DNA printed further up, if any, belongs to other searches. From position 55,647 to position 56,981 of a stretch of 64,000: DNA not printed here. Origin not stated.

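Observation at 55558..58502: Catalytically degenerate GT2-like domain fused to a coiled coil of about 600 aa, preceded by a mini coiled-coil protein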

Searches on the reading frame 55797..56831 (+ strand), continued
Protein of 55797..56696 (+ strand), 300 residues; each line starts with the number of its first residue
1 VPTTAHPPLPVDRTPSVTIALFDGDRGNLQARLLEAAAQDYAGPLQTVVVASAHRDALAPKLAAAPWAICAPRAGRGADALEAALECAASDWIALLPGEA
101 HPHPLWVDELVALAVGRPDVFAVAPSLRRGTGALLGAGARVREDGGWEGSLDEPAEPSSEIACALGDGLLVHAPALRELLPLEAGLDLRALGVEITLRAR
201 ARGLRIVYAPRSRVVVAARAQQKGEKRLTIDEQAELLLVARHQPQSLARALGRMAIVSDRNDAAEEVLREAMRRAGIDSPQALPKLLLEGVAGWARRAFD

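Call 50: predict_structure(alignment_id=A3)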
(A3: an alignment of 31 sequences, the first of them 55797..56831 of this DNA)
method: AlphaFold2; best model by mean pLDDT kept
length: 345 residues; sequences in the alignment: 31
mean_pLDDT: 92.8   pTM: 0.84
mean pLDDT of the five models: 92.8, 92.0, 91.5, 91.2, 89.4
residues with pLDDT >= 90: 279; 70-90: 51; 50-70: 13; < 50: 2
segments of 3 or more residues with pLDDT < 50: none
pLDDT, mean of each block of 10 residues (from residue 1): 64 94 95 98 98 96 97 97 97 97 98 95 97 95 93 88 98 98 95 98 97 84 75 95 94 81 91 93 90 86 93 97 97 95 93
secondary structure, 60 per line:
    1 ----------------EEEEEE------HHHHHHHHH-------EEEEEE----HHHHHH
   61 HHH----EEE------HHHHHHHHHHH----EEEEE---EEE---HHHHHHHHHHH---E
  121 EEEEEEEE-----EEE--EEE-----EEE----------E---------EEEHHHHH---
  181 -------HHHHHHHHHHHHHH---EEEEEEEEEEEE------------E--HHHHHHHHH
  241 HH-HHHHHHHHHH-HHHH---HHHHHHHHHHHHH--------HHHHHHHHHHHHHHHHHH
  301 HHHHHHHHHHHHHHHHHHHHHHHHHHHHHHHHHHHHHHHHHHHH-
elements in order: E17-22 H29-37 E45-50 H55-63 E68-70 H77-87 E92-96 E100-102 H106-116 E120-128 E134-136 E139-141 E147-149 E170-172 H173-177 H188-201 E205-216 H232-242 H244-253 H255-258 H262-274 H283-344

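Call 52: fold_search(model_id=the predicted structure, library=pdb)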
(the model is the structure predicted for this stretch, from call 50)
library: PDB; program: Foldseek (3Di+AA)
matches with E <= 10: 1049; with E <= 0.001: 308
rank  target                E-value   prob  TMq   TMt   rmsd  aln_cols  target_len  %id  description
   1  6e4r_A                4.1e-10  1.00  0.54  0.39   8.3       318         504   12  Crystal Structure of the Drosophila Melanogaster Polypeptide N-Acetylgalactosaminyl Transferase PGANT9B (released 2018-09-12)
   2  6s22_A                4.6e-10  1.00  0.54  0.37   6.3       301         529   11  Crystal structure of the TgGalNAc-T3 in complex with UDP, manganese and FGF23c (released 2019-12-25)
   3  6s24_A                5.3e-10  1.00  0.55  0.37   8.8       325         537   11  Crystal structure of the TgGalNAc-T3 in complex with UDP, manganese and the peptide 3 (released 2019-12-25)
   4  6e4r_B                5.3e-10  1.00  0.53  0.39   8.1       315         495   12  Crystal Structure of the Drosophila Melanogaster Polypeptide N-Acetylgalactosaminyl Transferase PGANT9B (released 2018-09-12)
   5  6e4q_B                6.3e-10  1.00  0.53  0.39   8.6       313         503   13  Crystal Structure of the Drosophila Melanogaster Polypeptide N-Acetylgalactosaminyl Transferase PGANT9A in Complex wit (released 2018-09-12)
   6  2d7i_A                6.3e-10  1.00  0.52  0.35   9.9       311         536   17  Crystal structure of pp-GalNAc-T10 with UDP, GalNAc and Mn2+ (released 2006-11-07)
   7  6egs_A                1.2e-09  1.00  0.56  0.42   7.3       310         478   11  Crystal structure of the GalNAc-T2 F104S mutant in complex with UDP-GalNAc (released 2018-04-11)
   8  6e4q_A                1.4e-09  1.00  0.53  0.38   8.5       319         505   12  Crystal Structure of the Drosophila Melanogaster Polypeptide N-Acetylgalactosaminyl Transferase PGANT9A in Complex wit (released 2018-09-12)
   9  6nqt_F                1.9e-09  1.00  0.56  0.41   8.1       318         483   12  GalNac-T2 soaked with UDP-sugar (released 2020-01-29)
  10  6nqt_E                2.3e-09  1.00  0.55  0.41   8.0       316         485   11  GalNac-T2 soaked with UDP-sugar (released 2020-01-29)
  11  6e4q_D                2.6e-09  1.00  0.54  0.39   8.2       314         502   13  Crystal Structure of the Drosophila Melanogaster Polypeptide N-Acetylgalactosaminyl Transferase PGANT9A in Complex wit (released 2018-09-12)
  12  6pxu_B                3.3e-09  1.00  0.55  0.37   8.6       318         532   12  Crystal structure of human GalNAc-T12 bound to a diglycosylated peptide, Mn2+, and UDP (released 2019-09-25)
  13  6egs_B                3.3e-09  1.00  0.54  0.41   8.1       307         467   11  Crystal structure of the GalNAc-T2 F104S mutant in complex with UDP-GalNAc (released 2018-04-11)
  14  1xhb_A                3.3e-09  1.00  0.52  0.41   8.9       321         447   13  The Crystal Structure of UDP-GalNAc: polypeptide alpha-N-acetylgalactosaminyltransferase-T1 (released 2004-10-26)
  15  6e7i_A                4.2e-09  1.00  0.56  0.40   7.7       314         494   11  Human ppGalNAcT2 I253A/L310A Mutant with EA2 and UDP (released 2020-01-29)
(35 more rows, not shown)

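Call 64: find_related_loci(query=A2, collection=genome_contigs, flank=10000)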
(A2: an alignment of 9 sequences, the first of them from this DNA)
Query A2 (300 aa) in genome_contigs; peptide patterns used: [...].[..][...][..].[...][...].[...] (x = any residue, [..] = any of these).
17 stretches matched a pattern; 3 encode a relative of the query (tblastn E <= 1e-3); 3 distinct loci.
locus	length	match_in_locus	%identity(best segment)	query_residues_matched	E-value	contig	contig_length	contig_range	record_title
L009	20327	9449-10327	45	8-299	1e-62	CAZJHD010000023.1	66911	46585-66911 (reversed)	MAG TPA_asm: uncultured Planctomycetales bacterium isolate SRP237561_co1_398 genome assembly, contig: NODE_549_length_66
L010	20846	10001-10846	40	9-287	5e-55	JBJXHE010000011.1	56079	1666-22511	MAG: Planctomycetota bacterium isolate F1F2.bin.117 k127_4121331, whole genome shotgun sequence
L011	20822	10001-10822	36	7-278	3e-41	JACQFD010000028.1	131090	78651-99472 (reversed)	MAG: Planctomycetota bacterium isolate NC_groundwater_1038_Pr1_S-0.65um_57_32 Montesol18_Sp65_coassembly_scaffold_104854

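Call 69: find_encoding_contigs(protein=P0017, flank=10000, max_places=1)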
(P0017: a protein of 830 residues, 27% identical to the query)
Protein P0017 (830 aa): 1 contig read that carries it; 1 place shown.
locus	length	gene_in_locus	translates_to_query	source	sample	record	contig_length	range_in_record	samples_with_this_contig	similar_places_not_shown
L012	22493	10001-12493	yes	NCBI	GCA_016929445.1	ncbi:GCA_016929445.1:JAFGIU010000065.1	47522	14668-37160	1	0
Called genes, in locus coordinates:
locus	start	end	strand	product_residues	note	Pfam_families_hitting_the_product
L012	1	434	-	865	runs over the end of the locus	PF04055:Radical_SAM, PF13186:SPASM, PF02310:B12-binding, PF04055:Radical_SAM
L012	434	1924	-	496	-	PF25182:NonGDSL (weak), PF13472:Lipase_GDSL_2, PF14559:TPR_19 (weak)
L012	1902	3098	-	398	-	PF04055:Radical_SAM, PF13186:SPASM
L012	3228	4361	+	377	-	PF04055:Radical_SAM, PF13186:SPASM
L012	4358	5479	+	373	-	PF13186:SPASM, PF04055:Radical_SAM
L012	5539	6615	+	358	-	PF13186:SPASM, PF04055:Radical_SAM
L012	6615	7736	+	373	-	PF13186:SPASM, PF04055:Radical_SAM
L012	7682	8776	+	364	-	PF13186:SPASM (weak)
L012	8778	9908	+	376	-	PF13186:SPASM, PF04055:Radical_SAM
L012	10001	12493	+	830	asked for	PF00535:Glycos_transf_2, PF10111:Glyco_tranf_2_2 (weak), PF13641:Glyco_tranf_2_3, PF13632:Glyco_trans_2_3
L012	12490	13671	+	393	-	PF13439:Glyco_transf_4, PF13579:Glyco_trans_4_4, PF20706:GT4-conflict, PF00534:Glycos_transf_1, PF13692:Glyco_trans_1_4, PF13524:Glyco_trans_1_2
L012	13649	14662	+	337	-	PF04055:Radical_SAM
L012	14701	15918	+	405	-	PF13439:Glyco_transf_4, PF13579:Glyco_trans_4_4, PF20706:GT4-conflict, PF00534:Glycos_transf_1, PF13692:Glyco_trans_1_4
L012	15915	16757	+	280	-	PF01061:ABC2_membrane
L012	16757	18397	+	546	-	PF00005:ABC_tran, PF14524:Wzt_C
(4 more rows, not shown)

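Call 70: find_encoding_contigs(protein=P0035, flank=10000, max_places=1)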
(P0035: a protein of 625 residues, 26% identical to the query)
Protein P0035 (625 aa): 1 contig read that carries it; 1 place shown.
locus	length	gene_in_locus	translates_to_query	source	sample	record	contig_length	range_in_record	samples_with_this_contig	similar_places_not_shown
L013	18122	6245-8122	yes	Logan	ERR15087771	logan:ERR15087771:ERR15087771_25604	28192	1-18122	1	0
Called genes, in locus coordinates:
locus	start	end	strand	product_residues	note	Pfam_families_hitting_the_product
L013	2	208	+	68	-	?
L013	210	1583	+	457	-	PF02310:B12-binding, PF04055:Radical_SAM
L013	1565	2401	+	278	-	PF00535:Glycos_transf_2, PF10111:Glyco_tranf_2_2 (faint), PF13641:Glyco_tranf_2_3, PF13632:Glyco_trans_2_3 (weak)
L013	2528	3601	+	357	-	PF01073:3Beta_HSD (weak), PF01370:Epimerase, PF02719:Polysacc_synt_2 (weak), PF04321:RmlD_sub_bind, PF16363:GDP_Man_Dehyd, PF07993:NAD_binding_4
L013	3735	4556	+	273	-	-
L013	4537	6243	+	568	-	PF00005:ABC_tran, PF14524:Wzt_C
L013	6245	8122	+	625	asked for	PF00535:Glycos_transf_2, PF10111:Glyco_tranf_2_2 (weak), PF13641:Glyco_tranf_2_3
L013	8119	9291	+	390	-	PF13439:Glyco_transf_4, PF13579:Glyco_trans_4_4, PF20706:GT4-conflict, PF00534:Glycos_transf_1, PF13692:Glyco_trans_1_4, PF13524:Glyco_trans_1_2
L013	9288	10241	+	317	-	PF04055:Radical_SAM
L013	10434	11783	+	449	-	PF02310:B12-binding (faint), PF04055:Radical_SAM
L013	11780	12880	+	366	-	PF13186:SPASM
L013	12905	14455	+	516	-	PF25182:NonGDSL, PF00657:Lipase_GDSL (weak), PF13472:Lipase_GDSL_2, PF07719:TPR_2 (faint), PF13428:TPR_14 (faint), PF14559:TPR_19 (faint), PF13374:TPR_10 (faint), PF13424:TPR_12, +4 more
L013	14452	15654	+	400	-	PF20706:GT4-conflict, PF13439:Glyco_transf_4, PF13579:Glyco_trans_4_4, PF00534:Glycos_transf_1, PF13692:Glyco_trans_1_4, PF13524:Glyco_trans_1_2 (weak)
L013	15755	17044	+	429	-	PF04932:Wzy_C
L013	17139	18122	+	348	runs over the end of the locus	PF01136:Peptidase_U32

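Call 71: find_encoding_contigs(protein=P0040, flank=10000, max_places=1)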
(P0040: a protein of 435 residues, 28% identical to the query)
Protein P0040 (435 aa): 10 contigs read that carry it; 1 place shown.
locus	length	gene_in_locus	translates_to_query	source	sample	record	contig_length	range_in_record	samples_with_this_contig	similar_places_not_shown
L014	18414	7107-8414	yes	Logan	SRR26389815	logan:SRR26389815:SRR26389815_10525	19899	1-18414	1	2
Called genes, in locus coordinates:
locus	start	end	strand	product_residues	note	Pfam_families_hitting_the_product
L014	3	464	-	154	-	?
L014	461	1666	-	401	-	PF06187:DUF993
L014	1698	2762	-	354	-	PF00657:Lipase_GDSL (weak), PF13472:Lipase_GDSL_2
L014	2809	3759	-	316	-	PF00535:Glycos_transf_2, PF13641:Glyco_tranf_2_3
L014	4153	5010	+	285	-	PF01061:ABC2_membrane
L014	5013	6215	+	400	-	PF00005:ABC_tran, PF13304:AAA_21 (faint), PF14524:Wzt_C (weak)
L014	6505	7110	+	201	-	-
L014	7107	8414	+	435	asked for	PF13641:Glyco_tranf_2_3, PF00535:Glycos_transf_2, PF13632:Glyco_trans_2_3 (weak)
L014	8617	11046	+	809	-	PF00535:Glycos_transf_2, PF13641:Glyco_tranf_2_3, PF13632:Glyco_trans_2_3 (weak), PF00534:Glycos_transf_1, PF13524:Glyco_trans_1_2, PF13692:Glyco_trans_1_4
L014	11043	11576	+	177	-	-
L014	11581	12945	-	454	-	-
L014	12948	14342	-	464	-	-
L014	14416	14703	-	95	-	-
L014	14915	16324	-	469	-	PF14238:DUF4340, PF13616:Rotamase_3, PF00639:Rotamase, PF13145:Rotamase_2 (weak)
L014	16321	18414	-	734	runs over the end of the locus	PF23357:DUF7088, PF09822:ABC_transp_aux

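Call 74: find_encoding_contigs(protein=P0045, flank=10000, max_places=2)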
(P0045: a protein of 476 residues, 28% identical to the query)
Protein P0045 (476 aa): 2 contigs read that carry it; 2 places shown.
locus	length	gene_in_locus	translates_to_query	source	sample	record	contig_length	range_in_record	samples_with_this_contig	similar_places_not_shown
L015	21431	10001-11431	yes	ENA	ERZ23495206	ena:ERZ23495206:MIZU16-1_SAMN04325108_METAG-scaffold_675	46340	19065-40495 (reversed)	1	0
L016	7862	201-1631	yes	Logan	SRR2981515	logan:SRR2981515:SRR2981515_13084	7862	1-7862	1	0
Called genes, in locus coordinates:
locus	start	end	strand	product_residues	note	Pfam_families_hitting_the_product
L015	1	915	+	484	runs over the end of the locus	PF01642:MM_CoA_mutase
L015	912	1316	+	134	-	PF00903:Glyoxalase, PF13468:Glyoxalase_3 (weak), PF13669:Glyoxalase_4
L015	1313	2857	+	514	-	PF01039:Carboxyl_trans, PF03255:ACCA (weak)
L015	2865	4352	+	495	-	PF00289:Biotin_carb_N, PF02222:ATP-grasp, PF02786:CPSase_L_D2, PF07478:Dala_Dala_lig_C, PF02785:Biotin_carb_C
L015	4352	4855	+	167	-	PF25973:BSH_CzcB (faint), PF00364:Biotin_lipoyl, PF25917:BSH_RND (weak), PF25919:BSH_CusB (weak), PF25984:BSH_YknX (faint)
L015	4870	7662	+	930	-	PF24575:TPR_Slam (faint), PF00515:TPR_1 (faint), PF07719:TPR_2 (faint), PF12895:ANAPC3 (faint), PF13181:TPR_8 (faint), PF13424:TPR_12 (faint), PF13432:TPR_16, PF14559:TPR_19, +6 more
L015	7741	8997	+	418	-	PF13439:Glyco_transf_4, PF13579:Glyco_trans_4_4, PF00534:Glycos_transf_1, PF13692:Glyco_trans_1_4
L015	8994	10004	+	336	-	-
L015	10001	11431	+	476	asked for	PF00535:Glycos_transf_2, PF13641:Glyco_tranf_2_3, PF13632:Glyco_trans_2_3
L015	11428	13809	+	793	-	PF00535:Glycos_transf_2, PF13641:Glyco_tranf_2_3, PF13632:Glyco_trans_2_3, PF00534:Glycos_transf_1, PF13692:Glyco_trans_1_4, PF13524:Glyco_trans_1_2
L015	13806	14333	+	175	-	-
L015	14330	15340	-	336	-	PF00639:Rotamase, PF13616:Rotamase_3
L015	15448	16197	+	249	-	-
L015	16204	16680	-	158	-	PF22817:ApeP-like, PF07977:FabA, PF22818:ApeI-like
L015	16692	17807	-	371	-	PF13620:CarboxypepD_reg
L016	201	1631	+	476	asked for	PF00535:Glycos_transf_2, PF13641:Glyco_tranf_2_3, PF13632:Glyco_trans_2_3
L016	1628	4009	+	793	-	PF00535:Glycos_transf_2, PF13641:Glyco_tranf_2_3, PF13632:Glyco_trans_2_3, PF00534:Glycos_transf_1, PF13692:Glyco_trans_1_4, PF13524:Glyco_trans_1_2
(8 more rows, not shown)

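Call 89: find_homologous_proteins(query=A2, max_evalue=0.00001)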
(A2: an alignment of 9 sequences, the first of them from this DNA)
Query A2 (9 sequences): 8000 candidates shared short words with the query, none scored E <= 0.00001.
